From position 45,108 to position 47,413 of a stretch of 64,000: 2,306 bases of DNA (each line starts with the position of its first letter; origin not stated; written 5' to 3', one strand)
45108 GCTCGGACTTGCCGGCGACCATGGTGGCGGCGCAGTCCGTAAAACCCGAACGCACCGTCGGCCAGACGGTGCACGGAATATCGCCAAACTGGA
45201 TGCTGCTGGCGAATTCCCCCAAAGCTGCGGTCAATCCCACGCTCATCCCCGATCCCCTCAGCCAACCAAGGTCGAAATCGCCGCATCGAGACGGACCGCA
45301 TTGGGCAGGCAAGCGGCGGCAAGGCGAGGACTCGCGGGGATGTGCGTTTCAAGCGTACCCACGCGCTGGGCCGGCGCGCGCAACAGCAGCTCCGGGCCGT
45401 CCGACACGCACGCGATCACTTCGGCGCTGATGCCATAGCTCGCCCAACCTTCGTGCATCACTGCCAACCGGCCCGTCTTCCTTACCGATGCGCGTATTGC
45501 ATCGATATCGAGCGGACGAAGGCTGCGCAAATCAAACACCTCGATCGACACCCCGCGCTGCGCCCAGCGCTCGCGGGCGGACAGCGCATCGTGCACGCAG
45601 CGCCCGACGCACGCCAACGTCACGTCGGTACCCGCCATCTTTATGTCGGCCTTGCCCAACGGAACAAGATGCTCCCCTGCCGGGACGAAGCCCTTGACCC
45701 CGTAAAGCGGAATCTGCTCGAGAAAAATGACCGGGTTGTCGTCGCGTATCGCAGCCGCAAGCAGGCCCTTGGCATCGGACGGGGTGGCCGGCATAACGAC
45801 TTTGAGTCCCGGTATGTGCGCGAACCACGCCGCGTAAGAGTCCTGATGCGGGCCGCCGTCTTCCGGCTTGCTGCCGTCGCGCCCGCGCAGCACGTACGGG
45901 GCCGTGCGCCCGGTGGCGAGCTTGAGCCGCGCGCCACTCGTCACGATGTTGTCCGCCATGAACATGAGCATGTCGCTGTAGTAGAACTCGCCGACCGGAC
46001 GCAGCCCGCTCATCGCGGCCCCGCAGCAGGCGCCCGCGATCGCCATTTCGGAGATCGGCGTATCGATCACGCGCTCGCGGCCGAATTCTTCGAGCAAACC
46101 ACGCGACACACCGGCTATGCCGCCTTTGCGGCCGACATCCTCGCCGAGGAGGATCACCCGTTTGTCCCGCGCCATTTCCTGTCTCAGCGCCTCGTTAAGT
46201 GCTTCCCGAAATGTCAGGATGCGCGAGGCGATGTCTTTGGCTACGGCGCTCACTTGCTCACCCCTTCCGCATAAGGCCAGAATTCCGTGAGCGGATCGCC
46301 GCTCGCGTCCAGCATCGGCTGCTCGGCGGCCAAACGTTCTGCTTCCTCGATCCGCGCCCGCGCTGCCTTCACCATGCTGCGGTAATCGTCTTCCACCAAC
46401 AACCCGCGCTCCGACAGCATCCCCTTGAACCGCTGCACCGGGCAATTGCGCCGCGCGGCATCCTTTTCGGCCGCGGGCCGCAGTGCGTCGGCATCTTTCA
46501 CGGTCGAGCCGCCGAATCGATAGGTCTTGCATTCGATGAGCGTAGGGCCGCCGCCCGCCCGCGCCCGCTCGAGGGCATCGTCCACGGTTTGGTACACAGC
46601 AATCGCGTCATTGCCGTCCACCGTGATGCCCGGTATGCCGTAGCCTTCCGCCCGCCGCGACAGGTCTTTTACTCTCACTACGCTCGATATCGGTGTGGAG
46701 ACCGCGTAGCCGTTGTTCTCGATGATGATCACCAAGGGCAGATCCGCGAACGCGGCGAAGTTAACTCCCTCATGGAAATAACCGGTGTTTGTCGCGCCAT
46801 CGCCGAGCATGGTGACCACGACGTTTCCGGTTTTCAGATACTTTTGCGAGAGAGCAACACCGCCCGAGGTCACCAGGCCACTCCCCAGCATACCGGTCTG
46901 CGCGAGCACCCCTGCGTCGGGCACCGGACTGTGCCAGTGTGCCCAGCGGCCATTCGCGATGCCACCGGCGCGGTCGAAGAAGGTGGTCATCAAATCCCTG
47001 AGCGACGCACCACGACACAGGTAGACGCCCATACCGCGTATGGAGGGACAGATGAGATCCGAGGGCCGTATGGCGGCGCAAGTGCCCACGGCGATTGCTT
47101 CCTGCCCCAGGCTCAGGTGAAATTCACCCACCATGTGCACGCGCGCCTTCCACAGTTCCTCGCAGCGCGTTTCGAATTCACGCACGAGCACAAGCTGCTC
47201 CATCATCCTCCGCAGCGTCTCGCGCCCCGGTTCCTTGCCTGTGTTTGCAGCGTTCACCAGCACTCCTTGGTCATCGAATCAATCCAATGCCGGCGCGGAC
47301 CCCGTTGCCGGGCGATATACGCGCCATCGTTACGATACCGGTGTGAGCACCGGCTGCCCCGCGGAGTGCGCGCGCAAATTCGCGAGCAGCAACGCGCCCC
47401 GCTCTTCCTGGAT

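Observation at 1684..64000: Extreme iteration of PrpD-family and TctC/Bug genes with no TctA/TctB partner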

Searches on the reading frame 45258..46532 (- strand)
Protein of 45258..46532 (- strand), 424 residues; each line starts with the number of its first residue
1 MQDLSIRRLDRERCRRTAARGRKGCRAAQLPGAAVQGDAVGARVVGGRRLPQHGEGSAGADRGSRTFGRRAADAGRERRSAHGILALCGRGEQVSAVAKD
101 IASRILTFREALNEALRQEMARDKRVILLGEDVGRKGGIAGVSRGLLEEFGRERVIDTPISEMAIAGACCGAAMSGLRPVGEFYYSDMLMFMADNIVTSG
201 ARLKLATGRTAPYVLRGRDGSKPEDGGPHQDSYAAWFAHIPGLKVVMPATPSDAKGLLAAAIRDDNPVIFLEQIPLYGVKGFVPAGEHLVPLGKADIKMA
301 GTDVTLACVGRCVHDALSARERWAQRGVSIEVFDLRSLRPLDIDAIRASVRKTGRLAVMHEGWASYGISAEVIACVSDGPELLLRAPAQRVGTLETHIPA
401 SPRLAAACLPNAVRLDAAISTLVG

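Call 11: search_protein_families(library=pfam, proteins=[window:45258-46532:-])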
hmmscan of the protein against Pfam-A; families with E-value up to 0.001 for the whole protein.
window:45258-46532:- (424 aa): 2 families
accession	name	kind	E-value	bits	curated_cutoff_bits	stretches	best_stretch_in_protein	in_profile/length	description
PF02779.29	Transket_pyr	-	9.8e-34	116.9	27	1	107-274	4-169/174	Transketolase, pyrimidine binding domain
PF02780.25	Transketolase_C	-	2.1e-27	95.9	25.9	1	293-412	1-121/124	Transketolase, C-terminal domain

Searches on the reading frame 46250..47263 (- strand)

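Call 11: search_protein_families(library=pfam, proteins=[window:46250-47263:-])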
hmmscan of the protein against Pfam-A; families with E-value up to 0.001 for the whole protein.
window:46250-47263:- (337 aa): 5 families
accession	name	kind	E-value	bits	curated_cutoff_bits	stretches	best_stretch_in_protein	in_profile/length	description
PF00676.26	E1_dh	-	6.3e-69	232.7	22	1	23-320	2-299/300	Dehydrogenase E1 component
PF00456.26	Transketolase_N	-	3.7e-08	33.2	22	1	116-257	104-254/334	Transketolase, thiamine diphosphate binding domain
PF02775.26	TPP_enzyme_C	-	1.2e-06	28.8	21.9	1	123-245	27-151/151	Thiamine pyrophosphate enzyme, C-terminal TPP binding domain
PF13292.11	DXP_synthase_N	-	3.6e-06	26.9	21.2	1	128-197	115-184/274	1-deoxy-D-xylulose-5-phosphate synthase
PF09364.15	XFP_N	-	0.00023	20.5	23.7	1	98-233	120-250/364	XFP N-terminal domain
